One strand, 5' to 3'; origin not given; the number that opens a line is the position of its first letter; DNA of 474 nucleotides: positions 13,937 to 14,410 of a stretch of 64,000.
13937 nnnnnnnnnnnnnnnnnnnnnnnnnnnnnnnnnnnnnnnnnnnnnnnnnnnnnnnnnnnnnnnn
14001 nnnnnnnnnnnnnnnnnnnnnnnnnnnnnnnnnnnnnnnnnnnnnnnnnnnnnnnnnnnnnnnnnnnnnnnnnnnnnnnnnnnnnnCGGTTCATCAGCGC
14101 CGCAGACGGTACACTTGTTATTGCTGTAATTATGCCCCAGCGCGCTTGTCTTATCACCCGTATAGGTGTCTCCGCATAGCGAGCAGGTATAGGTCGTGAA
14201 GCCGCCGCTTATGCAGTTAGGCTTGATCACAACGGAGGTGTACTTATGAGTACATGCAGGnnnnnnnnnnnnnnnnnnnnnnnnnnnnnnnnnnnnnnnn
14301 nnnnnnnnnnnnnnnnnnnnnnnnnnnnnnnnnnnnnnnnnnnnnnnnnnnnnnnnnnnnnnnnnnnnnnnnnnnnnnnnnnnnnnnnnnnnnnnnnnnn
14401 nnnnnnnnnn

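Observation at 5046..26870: Shared Cys/His-rich repeat module in three secreted proteins, two of them nuclease-like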

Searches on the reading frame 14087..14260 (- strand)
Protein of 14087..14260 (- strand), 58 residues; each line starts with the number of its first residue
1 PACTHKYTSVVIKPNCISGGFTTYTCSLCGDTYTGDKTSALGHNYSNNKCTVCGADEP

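Call 7: search_solved_structures(query=window:14087-14260:-, max_evalue=10, show_alignments=3)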
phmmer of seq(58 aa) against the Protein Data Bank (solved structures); distinct sequences matched with E-value up to 10: 10.
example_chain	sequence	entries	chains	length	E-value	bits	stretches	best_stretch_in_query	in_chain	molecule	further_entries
7txc_E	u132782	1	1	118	0.027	18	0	17-37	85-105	Hypermethylated in cancer 2 protein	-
9kh2_A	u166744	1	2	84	0.066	16.8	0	11-37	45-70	Zinc finger and BTB domain-containing protein 20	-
9jzt_A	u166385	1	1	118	0.11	16.1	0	11-39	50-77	Zinc finger and BTB domain-containing protein 20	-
3h4n_A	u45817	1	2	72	0.25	15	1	25-54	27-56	Cytochrome c7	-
2epc_A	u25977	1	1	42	0.34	14.5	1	17-43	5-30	Zinc finger protein 32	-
6ml2_A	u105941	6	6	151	0.51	14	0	18-36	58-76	Zinc finger and BTB domain-containing protein 24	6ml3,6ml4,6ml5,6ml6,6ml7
2dlq_A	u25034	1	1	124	0.53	13.9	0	15-35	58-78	GLI-Kruppel family member HKR3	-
9vla_A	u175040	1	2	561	0.63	13.7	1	6-35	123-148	PNGase Bb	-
1x6h_A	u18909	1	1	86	0.64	13.7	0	23-40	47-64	Transcriptional repressor CTCF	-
8hbm_A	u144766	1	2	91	3.4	11.4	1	18-36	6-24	Retinoic acid receptor RXR-alpha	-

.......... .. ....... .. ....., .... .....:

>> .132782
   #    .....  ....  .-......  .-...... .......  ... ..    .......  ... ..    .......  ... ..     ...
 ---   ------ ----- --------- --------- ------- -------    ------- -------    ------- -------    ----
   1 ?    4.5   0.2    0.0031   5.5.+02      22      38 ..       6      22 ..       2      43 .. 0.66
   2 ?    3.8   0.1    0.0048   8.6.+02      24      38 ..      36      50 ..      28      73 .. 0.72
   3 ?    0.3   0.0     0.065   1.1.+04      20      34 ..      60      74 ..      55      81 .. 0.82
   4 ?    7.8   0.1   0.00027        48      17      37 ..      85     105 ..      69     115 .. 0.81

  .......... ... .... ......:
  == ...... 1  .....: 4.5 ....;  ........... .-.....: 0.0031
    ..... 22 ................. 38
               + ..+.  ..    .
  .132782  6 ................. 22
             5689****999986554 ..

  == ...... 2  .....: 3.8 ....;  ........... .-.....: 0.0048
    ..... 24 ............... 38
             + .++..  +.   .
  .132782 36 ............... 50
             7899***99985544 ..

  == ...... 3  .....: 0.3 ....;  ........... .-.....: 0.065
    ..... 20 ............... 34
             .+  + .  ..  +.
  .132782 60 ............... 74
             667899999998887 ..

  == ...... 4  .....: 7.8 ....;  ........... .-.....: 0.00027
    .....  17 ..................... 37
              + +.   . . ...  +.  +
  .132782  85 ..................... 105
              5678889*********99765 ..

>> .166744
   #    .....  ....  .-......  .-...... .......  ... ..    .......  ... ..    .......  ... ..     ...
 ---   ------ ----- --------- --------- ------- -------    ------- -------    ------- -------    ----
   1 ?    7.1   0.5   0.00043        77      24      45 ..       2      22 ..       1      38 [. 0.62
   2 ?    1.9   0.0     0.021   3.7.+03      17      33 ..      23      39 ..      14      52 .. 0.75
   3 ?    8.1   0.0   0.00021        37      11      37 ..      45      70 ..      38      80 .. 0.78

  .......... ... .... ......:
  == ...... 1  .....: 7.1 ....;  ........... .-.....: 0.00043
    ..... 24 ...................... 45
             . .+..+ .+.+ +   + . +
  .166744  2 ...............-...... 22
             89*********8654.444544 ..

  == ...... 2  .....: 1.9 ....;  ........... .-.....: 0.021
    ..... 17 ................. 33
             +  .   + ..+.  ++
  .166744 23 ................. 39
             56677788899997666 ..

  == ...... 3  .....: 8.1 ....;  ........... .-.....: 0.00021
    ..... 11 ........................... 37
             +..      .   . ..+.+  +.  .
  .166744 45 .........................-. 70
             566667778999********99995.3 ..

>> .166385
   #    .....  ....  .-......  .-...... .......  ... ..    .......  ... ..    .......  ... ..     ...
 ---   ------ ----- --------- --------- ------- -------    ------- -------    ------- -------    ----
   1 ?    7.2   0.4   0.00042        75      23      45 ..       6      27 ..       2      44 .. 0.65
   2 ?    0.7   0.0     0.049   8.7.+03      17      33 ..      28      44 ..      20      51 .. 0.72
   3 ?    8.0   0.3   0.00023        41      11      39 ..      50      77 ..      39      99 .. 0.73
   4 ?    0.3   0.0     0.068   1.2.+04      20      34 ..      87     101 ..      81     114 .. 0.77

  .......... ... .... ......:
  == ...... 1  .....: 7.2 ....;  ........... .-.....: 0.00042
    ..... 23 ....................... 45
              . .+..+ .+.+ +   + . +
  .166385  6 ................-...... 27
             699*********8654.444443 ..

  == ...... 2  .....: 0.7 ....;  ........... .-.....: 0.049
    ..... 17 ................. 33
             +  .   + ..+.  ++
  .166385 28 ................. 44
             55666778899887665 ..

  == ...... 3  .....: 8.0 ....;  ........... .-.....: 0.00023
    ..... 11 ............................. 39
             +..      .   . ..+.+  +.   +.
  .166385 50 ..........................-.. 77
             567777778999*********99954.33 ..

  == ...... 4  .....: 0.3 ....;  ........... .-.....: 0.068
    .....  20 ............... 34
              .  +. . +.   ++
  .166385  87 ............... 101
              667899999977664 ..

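Call 8: find_homologous_proteins(query=window:14087-14260:-, max_evalue=0.001)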
Query seq(58 aa): no candidate shares three 5-residue words with the query. No homologue found.

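Call 17: search_solved_structures(query=A1, max_evalue=10, show_alignments=4)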
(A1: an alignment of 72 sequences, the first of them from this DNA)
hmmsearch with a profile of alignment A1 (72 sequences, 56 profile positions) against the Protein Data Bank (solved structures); distinct sequences matched with E-value up to 10: 11.
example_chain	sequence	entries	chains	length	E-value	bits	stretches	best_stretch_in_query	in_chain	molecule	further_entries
9qa6_A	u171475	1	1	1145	0.081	16.1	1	4-35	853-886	IgA protease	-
1v6g_A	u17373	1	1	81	0.096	15.8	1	25-53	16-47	Actin Binding LIM Protein 2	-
1yu6_C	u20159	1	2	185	0.097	15.8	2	13-43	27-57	Ovomucoid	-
8ieg_A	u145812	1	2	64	0.15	15.2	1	22-51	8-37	E3 ubiquitin-protein ligase BRE1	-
4r7e_A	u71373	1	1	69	0.19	14.8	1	22-51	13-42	E3 ubiquitin-protein ligase BRE1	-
8q5b_A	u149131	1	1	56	0.3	14.2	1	18-55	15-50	Small CPxCG-related zinc finger protein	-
6xv2_A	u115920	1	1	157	0.57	13.3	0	25-55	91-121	p1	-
8t3t_K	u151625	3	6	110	0.8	12.9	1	22-51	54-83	E3 ubiquitin-protein ligase BRE1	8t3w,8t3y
1wig_A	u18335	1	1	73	0.96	12.6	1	25-55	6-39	KIAA1808 protein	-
9kh2_A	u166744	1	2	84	3.1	11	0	17-36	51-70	Zinc finger and BTB domain-containing protein 20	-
7d2t_B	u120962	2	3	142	5.9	10.1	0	25-53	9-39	LIM and senescent cell antigen-like-containing domain protein 1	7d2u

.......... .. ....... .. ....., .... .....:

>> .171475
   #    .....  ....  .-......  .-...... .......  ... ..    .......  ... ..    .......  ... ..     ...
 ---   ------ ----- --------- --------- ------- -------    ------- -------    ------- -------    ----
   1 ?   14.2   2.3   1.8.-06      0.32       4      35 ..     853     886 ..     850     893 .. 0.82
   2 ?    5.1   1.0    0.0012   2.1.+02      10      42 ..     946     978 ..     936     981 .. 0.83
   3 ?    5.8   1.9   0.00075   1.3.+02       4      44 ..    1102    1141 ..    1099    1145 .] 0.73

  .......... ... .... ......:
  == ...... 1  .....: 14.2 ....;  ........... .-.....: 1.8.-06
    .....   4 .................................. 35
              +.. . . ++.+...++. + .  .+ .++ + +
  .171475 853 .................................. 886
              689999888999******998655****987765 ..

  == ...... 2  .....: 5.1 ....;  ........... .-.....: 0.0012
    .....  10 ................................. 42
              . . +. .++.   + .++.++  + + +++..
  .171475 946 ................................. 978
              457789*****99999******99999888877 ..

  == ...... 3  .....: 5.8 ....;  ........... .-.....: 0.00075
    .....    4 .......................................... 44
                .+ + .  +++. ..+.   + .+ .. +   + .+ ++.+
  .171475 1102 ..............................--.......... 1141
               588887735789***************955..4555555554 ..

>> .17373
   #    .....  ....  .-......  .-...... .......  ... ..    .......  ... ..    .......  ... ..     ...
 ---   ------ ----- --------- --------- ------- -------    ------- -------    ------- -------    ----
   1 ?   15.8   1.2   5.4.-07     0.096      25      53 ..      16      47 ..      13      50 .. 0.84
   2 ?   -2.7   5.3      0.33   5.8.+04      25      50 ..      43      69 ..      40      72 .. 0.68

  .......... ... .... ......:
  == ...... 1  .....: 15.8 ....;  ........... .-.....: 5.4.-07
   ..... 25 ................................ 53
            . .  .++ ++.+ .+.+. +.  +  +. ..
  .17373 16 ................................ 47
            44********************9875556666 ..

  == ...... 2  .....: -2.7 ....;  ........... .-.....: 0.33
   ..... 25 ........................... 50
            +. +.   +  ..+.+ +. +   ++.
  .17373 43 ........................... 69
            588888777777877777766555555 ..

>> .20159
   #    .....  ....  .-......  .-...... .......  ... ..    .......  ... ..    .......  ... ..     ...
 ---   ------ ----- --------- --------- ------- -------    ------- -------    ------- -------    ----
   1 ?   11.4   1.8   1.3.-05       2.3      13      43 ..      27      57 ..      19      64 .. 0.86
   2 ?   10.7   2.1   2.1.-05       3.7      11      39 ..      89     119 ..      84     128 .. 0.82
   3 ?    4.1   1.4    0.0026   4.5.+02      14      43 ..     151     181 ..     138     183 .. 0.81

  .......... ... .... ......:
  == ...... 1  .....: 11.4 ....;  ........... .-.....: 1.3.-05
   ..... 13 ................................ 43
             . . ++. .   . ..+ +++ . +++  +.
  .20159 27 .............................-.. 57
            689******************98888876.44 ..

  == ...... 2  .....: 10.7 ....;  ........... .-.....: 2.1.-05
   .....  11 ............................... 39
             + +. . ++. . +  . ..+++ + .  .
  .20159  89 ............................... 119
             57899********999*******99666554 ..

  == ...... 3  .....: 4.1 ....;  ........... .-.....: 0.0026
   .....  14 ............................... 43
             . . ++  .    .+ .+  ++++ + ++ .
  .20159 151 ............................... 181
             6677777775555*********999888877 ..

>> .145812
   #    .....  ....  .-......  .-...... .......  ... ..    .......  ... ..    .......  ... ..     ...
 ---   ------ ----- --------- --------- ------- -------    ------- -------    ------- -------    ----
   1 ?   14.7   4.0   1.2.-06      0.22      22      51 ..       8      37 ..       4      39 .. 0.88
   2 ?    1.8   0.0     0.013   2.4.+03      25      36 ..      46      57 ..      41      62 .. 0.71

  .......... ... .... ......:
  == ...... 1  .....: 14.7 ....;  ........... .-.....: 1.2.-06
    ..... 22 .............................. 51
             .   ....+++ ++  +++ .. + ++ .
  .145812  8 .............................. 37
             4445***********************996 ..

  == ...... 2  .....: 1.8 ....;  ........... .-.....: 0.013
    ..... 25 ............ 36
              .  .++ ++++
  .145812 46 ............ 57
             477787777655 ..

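Call 28: search_protein_representatives(alignment_id=A1)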
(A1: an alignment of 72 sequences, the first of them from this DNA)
Query: 72 sequences, 56 profile positions. Proteins with E-value up to 0.001 (for the whole library): 49090; up to 1e-10: 25516; up to 1e-30: 6480. The best 150 are listed.
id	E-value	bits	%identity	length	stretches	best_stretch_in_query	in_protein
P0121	0.0e+00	1921.8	-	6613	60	2-55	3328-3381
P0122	0.0e+00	1109.9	-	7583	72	4-47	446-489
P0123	2.9e-286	939.8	-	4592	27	1-56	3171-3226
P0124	4.4e-281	923.2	-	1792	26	2-55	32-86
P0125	7.0e-279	916.2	-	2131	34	5-46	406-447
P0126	1.6e-258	851.0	-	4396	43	5-51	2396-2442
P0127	3.0e-243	802.1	-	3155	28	2-55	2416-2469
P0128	1.1e-240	793.9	-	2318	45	5-44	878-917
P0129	7.2e-238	784.8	-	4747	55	4-55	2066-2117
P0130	9.7e-238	784.4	-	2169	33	5-48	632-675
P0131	5.3e-236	778.9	-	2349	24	5-55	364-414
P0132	3.8e-235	776.1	-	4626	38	5-46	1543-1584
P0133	8.0e-228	752.7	-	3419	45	5-47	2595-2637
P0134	9.1e-228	752.5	-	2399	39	5-44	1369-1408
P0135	2.2e-226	748.1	-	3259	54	5-49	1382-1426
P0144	1.5e-205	681.4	-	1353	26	5-46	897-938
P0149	1.4e-193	643.0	-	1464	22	2-46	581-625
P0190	1.2e-162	544.0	-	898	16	4-55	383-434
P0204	8.1e-152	509.3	-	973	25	5-46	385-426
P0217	1.9e-146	492.1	-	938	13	5-55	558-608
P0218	2.6e-146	491.6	-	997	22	5-45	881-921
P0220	2.4e-145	488.6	-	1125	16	5-48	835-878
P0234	2.0e-141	476.0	-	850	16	5-50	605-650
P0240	1.4e-138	466.9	-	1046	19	5-55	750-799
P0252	1.1e-134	454.4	-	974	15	4-47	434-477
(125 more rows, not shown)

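Call 29: predict_structure(alignment_id=A1)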
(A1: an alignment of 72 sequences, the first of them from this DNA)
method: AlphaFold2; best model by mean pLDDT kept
length: 57 residues; sequences in the alignment: 72
mean_pLDDT: 90.1   pTM: 0.59
mean pLDDT of the five models: 90.1, 89.8, 89.2, 86.7, 85.8
residues with pLDDT >= 90: 36; 70-90: 19; 50-70: 2; < 50: 0
segments of 3 or more residues with pLDDT < 50: none
pLDDT, mean of each block of 10 residues (from residue 1): 85 93 95 95 88 83
secondary structure, 60 per line:
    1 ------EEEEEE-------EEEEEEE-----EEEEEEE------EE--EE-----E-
elements in order: E7-12 E20-26 E32-38

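Call 31: search_protein_families(library=pfam, proteins=[P0190, P0204, P0217, P0218, P0234, P0240, P0252, P0220, P0144], max_evalue=0.01)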
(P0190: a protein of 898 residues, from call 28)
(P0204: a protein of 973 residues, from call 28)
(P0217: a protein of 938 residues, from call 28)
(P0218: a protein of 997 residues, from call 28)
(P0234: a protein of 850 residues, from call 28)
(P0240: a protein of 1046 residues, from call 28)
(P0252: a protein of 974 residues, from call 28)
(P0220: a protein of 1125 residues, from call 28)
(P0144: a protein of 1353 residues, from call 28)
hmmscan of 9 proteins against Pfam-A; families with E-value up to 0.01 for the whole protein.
P0190 (898 aa): 3 families
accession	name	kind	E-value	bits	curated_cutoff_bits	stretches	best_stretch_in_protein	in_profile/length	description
PF00395.25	SLH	-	7e-31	106.4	20.8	3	775-818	1-44/44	S-layer homology domain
PF06750.18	A24_N_bact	-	3.8e-05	24.1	23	0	543-588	27-72/84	Bacterial Peptidase A24 N-terminal domain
PF13752.12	DUF4165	-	0.002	18.6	25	0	602-645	56-99/121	Domain of unknown function (DUF4165)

P0204 (973 aa): 0 families

P0217 (938 aa): 2 families
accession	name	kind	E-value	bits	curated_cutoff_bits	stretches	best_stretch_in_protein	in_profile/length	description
PF05495.17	zf-CHY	-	0.00059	20.7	31.3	0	65-134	1-63/68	CHY zinc finger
PF22325.2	CR4_N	-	0.0072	16.8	27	0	687-726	25-64/80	Interferon-gamma receptor, N-terminal domain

P0218 (997 aa): 2 families
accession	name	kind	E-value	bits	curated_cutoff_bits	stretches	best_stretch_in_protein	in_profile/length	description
PF09479.16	Flg_new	-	2.7e-10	40.7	27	1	34-100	2-65/65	Listeria-Bacteroides repeat domain (List_Bact_rpt)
PF03589.19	Antiterm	-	0.00052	20.5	26.7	0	273-298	21-45/87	Antitermination protein Q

P0234 (850 aa): 3 families
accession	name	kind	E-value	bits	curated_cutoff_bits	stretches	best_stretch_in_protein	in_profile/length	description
PF05495.17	zf-CHY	-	7e-07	30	31.3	0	429-479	17-64/68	CHY zinc finger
PF02368.24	Big_2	-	2.8e-05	24.4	22.8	1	782-828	31-78/79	Bacterial Ig-like domain (group 2)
PF18439.7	zf_UBZ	-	0.0049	16.9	25.6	0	237-252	1-16/32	Ubiquitin-Binding Zinc Finger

P0240 (1046 aa): 2 families
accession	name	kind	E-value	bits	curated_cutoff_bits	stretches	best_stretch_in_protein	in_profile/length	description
PF00963.24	Cohesin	-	0.00064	20.4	24.1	1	35-163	3-133/139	Cohesin domain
PF03589.19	Antiterm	-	0.0027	18.2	26.7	1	908-957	11-62/87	Antitermination protein Q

P0252 (974 aa): 0 families

P0220 (1125 aa): 2 families
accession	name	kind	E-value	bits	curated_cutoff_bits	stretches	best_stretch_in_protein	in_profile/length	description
PF00963.24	Cohesin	-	5.2e-27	95.2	24.1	3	38-157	9-139/139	Cohesin domain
PF00395.25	SLH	-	1.6e-08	34.8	20.8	1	1073-1114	1-42/44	S-layer homology domain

P0144 (1353 aa): 1 family
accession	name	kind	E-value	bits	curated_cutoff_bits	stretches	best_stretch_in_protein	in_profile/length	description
PF00404.24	Dockerin_1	-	1.3e-09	38.5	22.9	1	1299-1352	2-57/57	Dockerin type I domain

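Call 50: list_cluster_members(proteins=[P0190, P0220, P0144, P0124, P0204, P0217, P0218, P0234, P0240, P0252])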
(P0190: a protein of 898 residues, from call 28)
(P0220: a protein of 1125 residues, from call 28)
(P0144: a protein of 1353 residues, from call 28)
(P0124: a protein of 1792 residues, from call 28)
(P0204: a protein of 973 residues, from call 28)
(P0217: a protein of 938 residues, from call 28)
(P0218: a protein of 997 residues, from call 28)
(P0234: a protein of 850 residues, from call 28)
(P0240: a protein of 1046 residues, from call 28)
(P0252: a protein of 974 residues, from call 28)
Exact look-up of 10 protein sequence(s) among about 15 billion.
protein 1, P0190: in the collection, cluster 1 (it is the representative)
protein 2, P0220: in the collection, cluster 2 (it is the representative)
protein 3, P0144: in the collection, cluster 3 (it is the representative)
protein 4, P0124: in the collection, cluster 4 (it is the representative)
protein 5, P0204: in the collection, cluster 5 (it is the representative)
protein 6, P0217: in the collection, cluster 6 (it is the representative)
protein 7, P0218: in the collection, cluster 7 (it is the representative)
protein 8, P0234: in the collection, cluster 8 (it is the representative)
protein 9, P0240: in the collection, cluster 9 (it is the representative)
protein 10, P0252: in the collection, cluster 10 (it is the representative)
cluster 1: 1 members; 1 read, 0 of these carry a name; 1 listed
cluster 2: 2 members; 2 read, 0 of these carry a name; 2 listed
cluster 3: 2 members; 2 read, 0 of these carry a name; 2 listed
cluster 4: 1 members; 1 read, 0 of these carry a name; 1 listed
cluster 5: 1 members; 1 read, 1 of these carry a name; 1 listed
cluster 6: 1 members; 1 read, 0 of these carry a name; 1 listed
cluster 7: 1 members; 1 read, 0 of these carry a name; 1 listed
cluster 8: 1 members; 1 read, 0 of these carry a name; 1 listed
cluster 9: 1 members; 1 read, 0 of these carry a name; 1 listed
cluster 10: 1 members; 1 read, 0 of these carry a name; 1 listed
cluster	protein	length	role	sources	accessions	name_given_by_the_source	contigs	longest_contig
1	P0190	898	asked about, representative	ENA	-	-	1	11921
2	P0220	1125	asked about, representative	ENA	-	-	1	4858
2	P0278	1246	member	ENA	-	-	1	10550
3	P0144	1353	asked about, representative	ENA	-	-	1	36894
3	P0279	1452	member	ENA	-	-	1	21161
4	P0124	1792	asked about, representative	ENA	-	-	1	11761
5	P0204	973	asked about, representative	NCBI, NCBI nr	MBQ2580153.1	MAG: hypothetical protein II574_00835, partial [Ruminococcus sp.] | hypothetical protein [Ruminococcus sp.]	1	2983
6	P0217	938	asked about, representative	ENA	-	-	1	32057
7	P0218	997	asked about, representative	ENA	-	-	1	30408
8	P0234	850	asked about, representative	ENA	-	-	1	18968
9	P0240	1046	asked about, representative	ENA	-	-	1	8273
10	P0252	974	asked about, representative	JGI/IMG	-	-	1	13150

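Call 70: search_protein_families(library=ncbifam, proteins=[P0190, P0204, P0252, P0124, P0217], max_evalue=0.01)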
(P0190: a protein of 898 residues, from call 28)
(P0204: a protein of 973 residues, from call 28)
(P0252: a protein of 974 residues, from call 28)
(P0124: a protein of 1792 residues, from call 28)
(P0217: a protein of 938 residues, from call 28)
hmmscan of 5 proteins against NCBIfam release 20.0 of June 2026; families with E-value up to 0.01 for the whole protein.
P0190 (898 aa): 1 family
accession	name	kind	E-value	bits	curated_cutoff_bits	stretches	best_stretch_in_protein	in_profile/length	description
NF033190.2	inl_like_NEAT_1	exception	1.7e-11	43.2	1275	1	717-862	582-727/754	NEAT domain-containing leucine-rich repeat protein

P0204 (973 aa): 0 families

P0252 (974 aa): 0 families

P0124 (1792 aa): 1 family
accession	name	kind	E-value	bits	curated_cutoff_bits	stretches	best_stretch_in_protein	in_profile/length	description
NF033190.2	inl_like_NEAT_1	exception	1.1e-13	50.3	1275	1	1609-1787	576-752/754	NEAT domain-containing leucine-rich repeat protein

P0217 (938 aa): 0 families

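Call 98: search_protein_families(library=pfam, proteins=[P0123, P0124, P0125, P0149], max_evalue=0.00001)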
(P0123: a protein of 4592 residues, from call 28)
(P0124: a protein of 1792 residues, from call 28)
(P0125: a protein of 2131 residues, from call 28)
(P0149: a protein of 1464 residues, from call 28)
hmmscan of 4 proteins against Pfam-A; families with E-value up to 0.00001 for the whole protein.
P0123 (4592 aa): 5 families
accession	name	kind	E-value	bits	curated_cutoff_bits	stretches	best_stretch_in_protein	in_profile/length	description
PF16738.10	CBM26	-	1.9e-41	140.5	28.1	3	2692-2761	1-69/70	Starch-binding module 26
PF02922.24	CBM_48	-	7.3e-17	61.9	22.4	1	2003-2084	2-83/83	Carbohydrate-binding module 48 (Isoamylase N-terminal domain)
PF00128.31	Alpha-amylase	-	7.6e-14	52.2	22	1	2158-2476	18-355/446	Alpha amylase, catalytic domain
PF16561.11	AMPK1_CBM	-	3.3e-12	46.9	26.8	1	1703-1775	2-72/85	Glycogen recognition site of AMP-activated protein kinase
PF03714.20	PUD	-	6.2e-10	40.3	25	1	1794-1883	2-92/97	Bacterial pullanase-associated domain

P0124 (1792 aa): 1 family
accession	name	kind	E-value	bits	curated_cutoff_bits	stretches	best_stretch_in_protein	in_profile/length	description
PF00395.25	SLH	-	3.7e-26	91.3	20.8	2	1676-1717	1-42/44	S-layer homology domain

P0125 (2131 aa): 0 families

P0149 (1464 aa): 1 family
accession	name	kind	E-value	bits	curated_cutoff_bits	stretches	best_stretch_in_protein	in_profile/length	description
PF05207.18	Zn_ribbon_CSL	-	2.2e-06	27.7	29.2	0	308-331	18-41/55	CSL zinc finger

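Call 101: fold_search(model_id=the predicted structure, library=pdb)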
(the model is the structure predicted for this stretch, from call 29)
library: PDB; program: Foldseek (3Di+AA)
matches with E <= 10: 108; with E <= 0.001: 0
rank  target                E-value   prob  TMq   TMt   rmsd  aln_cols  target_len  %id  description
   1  9fvr_D                8.6e-01  0.30  0.34  0.17   6.5        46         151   20  Transcription repressor NrdR from E. coli, ATP/dATP-bound state, SeMet protein (released 2025-03-19)
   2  8btk_TB               1.0e+00  0.16  0.27  0.12  13.1        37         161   24  Structure of the TRAP complex with the Sec translocon and a translating ribosome (released 2023-05-24)
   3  1jlc_A                1.5e+00  0.66  0.45  0.06   4.2        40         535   10  CRYSTAL STRUCTURE OF Y181C MUTANT HIV-1 REVERSE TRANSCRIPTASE IN COMPLEX WITH PETT-2 (released 2001-10-03)
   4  9a6n_B                1.5e+00  0.28  0.33  0.15   5.0        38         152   18  Integrative model of SOJ-NRDR by crosslinking MS and deep learning (released 2024-09-18)
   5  9gex_C                2.2e+00  0.15  0.31  0.15   6.0        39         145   18  Escherichia coli NrdR with unocuppied outer nucleotide-binding site (released 2026-02-18)
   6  1yc8_A                2.3e+00  0.41  0.34  0.18   1.5        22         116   18  cAbAn33- Y37V/E44G/R45L triple mutant (released 2005-06-14)
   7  9fvr_A                2.3e+00  0.16  0.34  0.17   5.5        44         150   20  Transcription repressor NrdR from E. coli, ATP/dATP-bound state, SeMet protein (released 2025-03-19)
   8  9nri_Bf               2.3e+00  0.13  0.29  0.19  14.6        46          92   11  Methanosarcina acetivorans 50S subunit obtained from acetate-grown cells (released 2025-09-24)
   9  7qca_LOO              2.3e+00  0.03  0.14  0.11  14.5        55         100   14  Spraguea lophii ribosome (released 2022-11-30)
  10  2x74_D                2.5e+00  0.21  0.34  0.13   4.6        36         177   14  Human foamy virus integrase - catalytic core. (released 2010-08-11)
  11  9fxk_G                2.5e+00  0.15  0.29  0.14   5.9        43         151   19  Transcription repressor NrdR from E. coli, AMPPNP/ATP-bound state (released 2025-03-19)
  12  9xps_5                2.6e+00  0.38  0.47  0.14   6.7        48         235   14  The neck structure of the Phage Phikz (released 2026-02-11)
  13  9fxk_A                2.8e+00  0.14  0.34  0.17   6.6        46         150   20  Transcription repressor NrdR from E. coli, AMPPNP/ATP-bound state (released 2025-03-19)
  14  9znf_Ac               2.8e+00  0.12  0.28  0.19  14.5        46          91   11  Cryo-EM structure of the Methanosarcina acetivorans 70S ribosome in complex with SriA and SriB (released 2026-01-28)
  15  9gex_B                3.0e+00  0.13  0.31  0.16   6.0        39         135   18  Escherichia coli NrdR with unocuppied outer nucleotide-binding site (released 2026-02-18)
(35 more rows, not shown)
